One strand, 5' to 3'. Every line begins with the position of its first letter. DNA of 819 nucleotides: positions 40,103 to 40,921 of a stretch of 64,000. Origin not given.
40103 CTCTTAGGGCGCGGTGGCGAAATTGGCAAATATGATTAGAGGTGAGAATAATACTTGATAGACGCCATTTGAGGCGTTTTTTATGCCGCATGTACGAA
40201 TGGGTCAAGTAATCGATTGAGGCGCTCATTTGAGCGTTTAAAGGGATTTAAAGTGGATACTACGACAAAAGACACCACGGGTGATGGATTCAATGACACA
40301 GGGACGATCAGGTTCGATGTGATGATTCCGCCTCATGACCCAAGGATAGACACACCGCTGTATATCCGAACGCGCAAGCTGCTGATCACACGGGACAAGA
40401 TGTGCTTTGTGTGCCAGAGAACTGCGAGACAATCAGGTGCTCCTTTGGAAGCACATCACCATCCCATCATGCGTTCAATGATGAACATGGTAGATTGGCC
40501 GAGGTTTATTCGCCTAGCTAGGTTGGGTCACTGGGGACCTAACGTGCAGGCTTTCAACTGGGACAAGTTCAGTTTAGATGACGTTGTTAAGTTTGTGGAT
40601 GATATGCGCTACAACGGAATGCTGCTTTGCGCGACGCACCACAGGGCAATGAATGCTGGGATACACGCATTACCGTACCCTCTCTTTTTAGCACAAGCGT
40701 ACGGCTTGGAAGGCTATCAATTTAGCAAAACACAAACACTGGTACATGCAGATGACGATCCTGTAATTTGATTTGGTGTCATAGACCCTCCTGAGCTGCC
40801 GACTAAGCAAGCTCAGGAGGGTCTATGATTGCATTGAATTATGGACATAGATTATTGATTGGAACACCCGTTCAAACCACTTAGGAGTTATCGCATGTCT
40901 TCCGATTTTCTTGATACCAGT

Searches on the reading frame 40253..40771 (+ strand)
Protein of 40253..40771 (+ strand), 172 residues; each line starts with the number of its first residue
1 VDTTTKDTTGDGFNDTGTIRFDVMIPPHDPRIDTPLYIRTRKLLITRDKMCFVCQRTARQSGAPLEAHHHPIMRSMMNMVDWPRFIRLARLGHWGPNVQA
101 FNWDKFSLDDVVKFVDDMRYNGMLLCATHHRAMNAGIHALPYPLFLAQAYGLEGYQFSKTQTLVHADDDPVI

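Call 11: search_protein_families(library=phrogs, proteins=[window:40253-40771:+], max_evalue=0.001)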
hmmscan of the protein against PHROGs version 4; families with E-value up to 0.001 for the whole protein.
window:40253-40771:+ (172 aa): 1 family
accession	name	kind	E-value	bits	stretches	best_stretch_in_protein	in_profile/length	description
phrog_8048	-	DNA, RNA and nucleotide metabolism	8.5e-17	62.2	1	21-169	148-269/273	HNH endonuclease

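Call 12: search_protein_families(library=pfam, proteins=[window:40253-40771:+], max_evalue=0.01)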
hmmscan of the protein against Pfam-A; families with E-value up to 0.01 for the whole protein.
window:40253-40771:+ (172 aa): 0 families

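Call 16: search_dna_similar(query=window:40253-40771:+, collection=phages, mode=protein, max_rows=30)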
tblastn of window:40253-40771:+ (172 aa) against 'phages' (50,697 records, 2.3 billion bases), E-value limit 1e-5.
Records with a match: 11; places in all: 11; records where one place covers at least 80% of the query: 7.
Best place of each record, by identity: <60% 11.
By first word of the organism name: Bacillus 7; Burkholderia 4.
By host as written in the record: Bacillus subtilis 4; Bacillus subtilis subsp. subtilis 168 2; Burkholderia cenocepacia 2; Burkholderia sp. 2; Bacillus sp 1.
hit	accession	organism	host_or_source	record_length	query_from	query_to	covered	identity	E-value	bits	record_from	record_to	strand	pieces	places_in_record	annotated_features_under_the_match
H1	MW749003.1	Bacillus phage vB_BspM_Internexus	Bacillus sp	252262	19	171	89%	29.0%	4e-9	60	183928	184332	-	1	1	putative HNH endonuclease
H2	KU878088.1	Bacillus phage AR9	Bacillus subtilis subsp. subtilis 168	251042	19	171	89%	29.0%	8e-9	59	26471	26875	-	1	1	HNH nuclease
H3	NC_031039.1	Bacillus phage AR9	Bacillus subtilis subsp. subtilis 168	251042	19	171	89%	29.0%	8e-9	59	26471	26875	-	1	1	HNH endonuclease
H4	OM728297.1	Bacillus phage vB_BsuM-Goe21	Bacillus subtilis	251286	19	171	89%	29.0%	8e-9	59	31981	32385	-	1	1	hypothetical protein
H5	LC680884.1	Bacillus phage PBS1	Bacillus subtilis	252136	19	171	89%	29.0%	8e-9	59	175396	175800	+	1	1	hypothetical protein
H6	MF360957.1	Bacillus phage PBS1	Bacillus subtilis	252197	19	171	89%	29.0%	8e-9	59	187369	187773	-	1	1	219: HNH endonuclease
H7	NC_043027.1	Bacillus phage PBS1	Bacillus subtilis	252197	19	171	89%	29.0%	8e-9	59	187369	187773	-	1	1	219: HNH endonuclease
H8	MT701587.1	Burkholderia phage Magia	Burkholderia cenocepacia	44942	22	158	80%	26.7%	4e-8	57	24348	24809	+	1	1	HNH endonuclease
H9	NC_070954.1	Burkholderia phage Magia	Burkholderia cenocepacia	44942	22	158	80%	26.7%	4e-8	57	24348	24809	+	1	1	HNH endonuclease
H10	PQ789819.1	Burkholderia phage vB_E192a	Burkholderia sp.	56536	22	158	80%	26.1%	4e-7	54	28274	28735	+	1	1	HNH endonuclease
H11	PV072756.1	Burkholderia phage vB_PL1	Burkholderia sp.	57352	22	158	80%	26.1%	4e-7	54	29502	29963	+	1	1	HNH endonuclease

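Call 63: list_cluster_members(proteins=[P0001, window:37093-39489:+, L001:11817-12326:+, window:40253-40771:+])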
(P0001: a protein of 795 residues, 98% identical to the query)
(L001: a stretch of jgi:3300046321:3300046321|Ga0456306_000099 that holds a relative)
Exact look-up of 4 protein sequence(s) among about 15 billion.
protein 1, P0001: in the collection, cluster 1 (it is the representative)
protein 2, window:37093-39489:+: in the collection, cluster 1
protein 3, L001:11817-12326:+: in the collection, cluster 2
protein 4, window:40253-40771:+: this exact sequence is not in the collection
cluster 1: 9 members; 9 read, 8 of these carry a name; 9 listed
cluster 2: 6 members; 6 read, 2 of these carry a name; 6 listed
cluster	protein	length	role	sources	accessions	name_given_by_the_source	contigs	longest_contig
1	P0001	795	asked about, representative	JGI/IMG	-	hypothetical protein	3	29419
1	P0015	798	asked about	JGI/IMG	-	hypothetical protein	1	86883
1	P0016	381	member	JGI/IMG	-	hypothetical protein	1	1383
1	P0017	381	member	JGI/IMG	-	hypothetical protein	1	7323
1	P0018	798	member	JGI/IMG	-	hypothetical protein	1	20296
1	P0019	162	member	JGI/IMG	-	hypothetical protein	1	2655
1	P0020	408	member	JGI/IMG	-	hypothetical protein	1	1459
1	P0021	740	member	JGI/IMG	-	hypothetical protein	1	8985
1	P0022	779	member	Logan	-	-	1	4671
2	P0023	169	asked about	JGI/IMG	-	hypothetical protein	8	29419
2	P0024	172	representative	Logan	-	-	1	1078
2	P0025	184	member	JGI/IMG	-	hypothetical protein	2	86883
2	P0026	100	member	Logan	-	-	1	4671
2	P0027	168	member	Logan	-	-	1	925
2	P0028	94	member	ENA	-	-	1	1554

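Call 76: find_homologous_proteins(query=window:40253-40771:+, max_evalue=0.00001)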
Query window:40253-40771:+ (172 aa): 29 proteins with E <= 0.00001 among 41 candidates.
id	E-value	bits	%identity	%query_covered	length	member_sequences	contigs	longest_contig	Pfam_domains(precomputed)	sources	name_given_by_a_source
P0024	2.3e-115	401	98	100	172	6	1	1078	-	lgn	-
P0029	2.2e-67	244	60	98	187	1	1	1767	-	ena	-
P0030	2.2e-54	202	54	94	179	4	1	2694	-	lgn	-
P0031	4.7e-54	201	57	86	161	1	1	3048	-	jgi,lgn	jgi:hypothetical protein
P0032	1.0e-51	193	56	86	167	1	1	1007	-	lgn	-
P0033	2.0e-51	192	53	90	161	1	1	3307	-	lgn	-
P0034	2.3e-48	182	53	87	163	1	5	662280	-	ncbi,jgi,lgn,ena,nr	ncbi:MAG: hypothetical protein CVU73_11165 [Deltaproteobacteria bacterium HGW-Deltaproteobacteria-8]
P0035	2.8e-48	182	51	90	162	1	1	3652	-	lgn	-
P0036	5.3e-47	178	52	88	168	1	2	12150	-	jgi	jgi:hypothetical protein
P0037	2.1e-46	176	53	90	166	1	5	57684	-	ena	-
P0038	1.6e-44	170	50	87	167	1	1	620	-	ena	-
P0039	1.1e-43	167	49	89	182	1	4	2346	-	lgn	-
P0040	4.9e-43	165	47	92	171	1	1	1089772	-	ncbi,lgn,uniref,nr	ncbi:hypothetical protein [Pandoraea sp. PE-S2R-1]|uniref:hypothetical protein n=1 Tax=Pandoraea sp.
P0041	1.7e-42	163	49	89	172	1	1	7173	-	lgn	-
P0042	3.0e-42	162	47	88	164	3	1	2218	-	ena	-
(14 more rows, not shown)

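Call 77: find_encoding_contigs(protein=P0029, flank=5000, max_places=2)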
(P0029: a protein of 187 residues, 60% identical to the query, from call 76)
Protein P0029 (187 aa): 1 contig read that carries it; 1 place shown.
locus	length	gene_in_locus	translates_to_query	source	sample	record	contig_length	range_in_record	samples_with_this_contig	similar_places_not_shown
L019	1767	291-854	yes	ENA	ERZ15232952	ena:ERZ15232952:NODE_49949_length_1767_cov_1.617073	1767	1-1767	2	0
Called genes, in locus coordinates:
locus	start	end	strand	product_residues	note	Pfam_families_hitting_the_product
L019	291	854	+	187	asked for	-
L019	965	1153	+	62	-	-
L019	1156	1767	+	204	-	?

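Call 78: find_encoding_contigs(protein=P0037, flank=6000, max_places=2)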
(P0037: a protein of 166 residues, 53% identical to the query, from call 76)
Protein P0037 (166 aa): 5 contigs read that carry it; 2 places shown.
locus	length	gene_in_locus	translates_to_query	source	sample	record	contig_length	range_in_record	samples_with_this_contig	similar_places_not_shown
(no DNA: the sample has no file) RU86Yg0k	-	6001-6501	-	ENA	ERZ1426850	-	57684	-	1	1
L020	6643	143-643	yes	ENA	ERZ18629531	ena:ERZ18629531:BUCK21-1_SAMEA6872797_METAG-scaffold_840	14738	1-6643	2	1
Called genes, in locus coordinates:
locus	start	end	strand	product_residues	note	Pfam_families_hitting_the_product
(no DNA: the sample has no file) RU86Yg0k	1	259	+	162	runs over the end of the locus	-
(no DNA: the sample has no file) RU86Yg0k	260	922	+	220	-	PF24175:SU10_adaptor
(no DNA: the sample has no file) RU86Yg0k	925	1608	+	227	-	-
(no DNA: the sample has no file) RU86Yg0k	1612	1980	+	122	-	PF23140:Gp80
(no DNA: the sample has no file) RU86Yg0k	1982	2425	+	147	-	-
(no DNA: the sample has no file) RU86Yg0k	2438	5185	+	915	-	-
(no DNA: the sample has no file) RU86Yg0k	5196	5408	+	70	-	-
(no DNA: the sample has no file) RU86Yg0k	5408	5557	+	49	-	-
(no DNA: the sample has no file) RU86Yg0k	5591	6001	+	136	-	-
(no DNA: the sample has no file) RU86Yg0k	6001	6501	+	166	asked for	-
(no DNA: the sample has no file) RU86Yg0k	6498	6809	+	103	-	-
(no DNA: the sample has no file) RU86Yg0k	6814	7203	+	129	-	-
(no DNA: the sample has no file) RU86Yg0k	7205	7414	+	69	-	-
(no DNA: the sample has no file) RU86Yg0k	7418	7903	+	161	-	PF01832:Glucosaminidase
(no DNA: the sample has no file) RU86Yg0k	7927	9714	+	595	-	-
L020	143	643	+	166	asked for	-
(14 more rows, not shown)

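Call 79: find_encoding_contigs(protein=P0036, flank=6000, max_places=2)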
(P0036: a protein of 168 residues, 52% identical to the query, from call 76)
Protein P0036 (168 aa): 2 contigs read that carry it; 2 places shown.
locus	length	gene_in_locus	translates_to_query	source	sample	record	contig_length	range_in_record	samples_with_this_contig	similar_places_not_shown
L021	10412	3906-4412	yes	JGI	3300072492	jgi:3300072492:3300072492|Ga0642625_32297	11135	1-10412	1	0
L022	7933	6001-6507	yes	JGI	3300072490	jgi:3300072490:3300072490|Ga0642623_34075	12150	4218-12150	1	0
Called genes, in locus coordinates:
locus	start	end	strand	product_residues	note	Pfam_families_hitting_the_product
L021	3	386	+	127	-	?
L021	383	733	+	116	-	PF10934:Sheath_initiator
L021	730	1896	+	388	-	-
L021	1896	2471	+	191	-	PF11041:Phage_Wedge1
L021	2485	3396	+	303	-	-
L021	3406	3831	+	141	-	-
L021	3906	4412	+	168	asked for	-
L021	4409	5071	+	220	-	-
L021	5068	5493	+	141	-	-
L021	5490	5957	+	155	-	PF03245:Phage_lysis (weak)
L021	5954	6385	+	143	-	-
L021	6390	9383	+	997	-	-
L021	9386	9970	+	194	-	-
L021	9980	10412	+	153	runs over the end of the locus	-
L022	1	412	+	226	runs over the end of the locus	PF21821:Dit_like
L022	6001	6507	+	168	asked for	-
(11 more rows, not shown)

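Call 84: find_encoding_contigs(protein=P0031, flank=5000, max_places=2)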
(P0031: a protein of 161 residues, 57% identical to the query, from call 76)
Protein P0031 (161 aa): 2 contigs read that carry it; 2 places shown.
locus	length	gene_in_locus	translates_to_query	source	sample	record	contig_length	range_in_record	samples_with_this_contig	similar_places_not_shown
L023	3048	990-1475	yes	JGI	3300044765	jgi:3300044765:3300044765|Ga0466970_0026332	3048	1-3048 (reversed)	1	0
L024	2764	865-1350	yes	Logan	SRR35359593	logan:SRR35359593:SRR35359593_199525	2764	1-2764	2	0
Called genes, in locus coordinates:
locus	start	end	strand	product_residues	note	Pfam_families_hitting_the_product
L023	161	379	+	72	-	-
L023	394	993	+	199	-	-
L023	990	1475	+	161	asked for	-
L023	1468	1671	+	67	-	-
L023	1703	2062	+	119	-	-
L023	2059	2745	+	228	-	-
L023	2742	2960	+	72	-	-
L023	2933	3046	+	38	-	?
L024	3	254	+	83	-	?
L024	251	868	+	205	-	-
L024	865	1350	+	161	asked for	-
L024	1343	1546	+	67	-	-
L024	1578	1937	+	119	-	-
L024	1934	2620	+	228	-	-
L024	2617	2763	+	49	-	?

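Call 85: find_encoding_contigs(protein=P0030, flank=5000, max_places=2)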
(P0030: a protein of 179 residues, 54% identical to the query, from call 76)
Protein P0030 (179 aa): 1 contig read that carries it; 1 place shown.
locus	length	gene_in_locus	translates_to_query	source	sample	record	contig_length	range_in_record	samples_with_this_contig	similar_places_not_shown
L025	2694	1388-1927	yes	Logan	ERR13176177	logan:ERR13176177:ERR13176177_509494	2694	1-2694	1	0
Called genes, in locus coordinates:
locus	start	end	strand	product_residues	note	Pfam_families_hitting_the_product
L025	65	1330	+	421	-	PF08740:BCS1_N (weak), PF00004:AAA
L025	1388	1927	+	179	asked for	-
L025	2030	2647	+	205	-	-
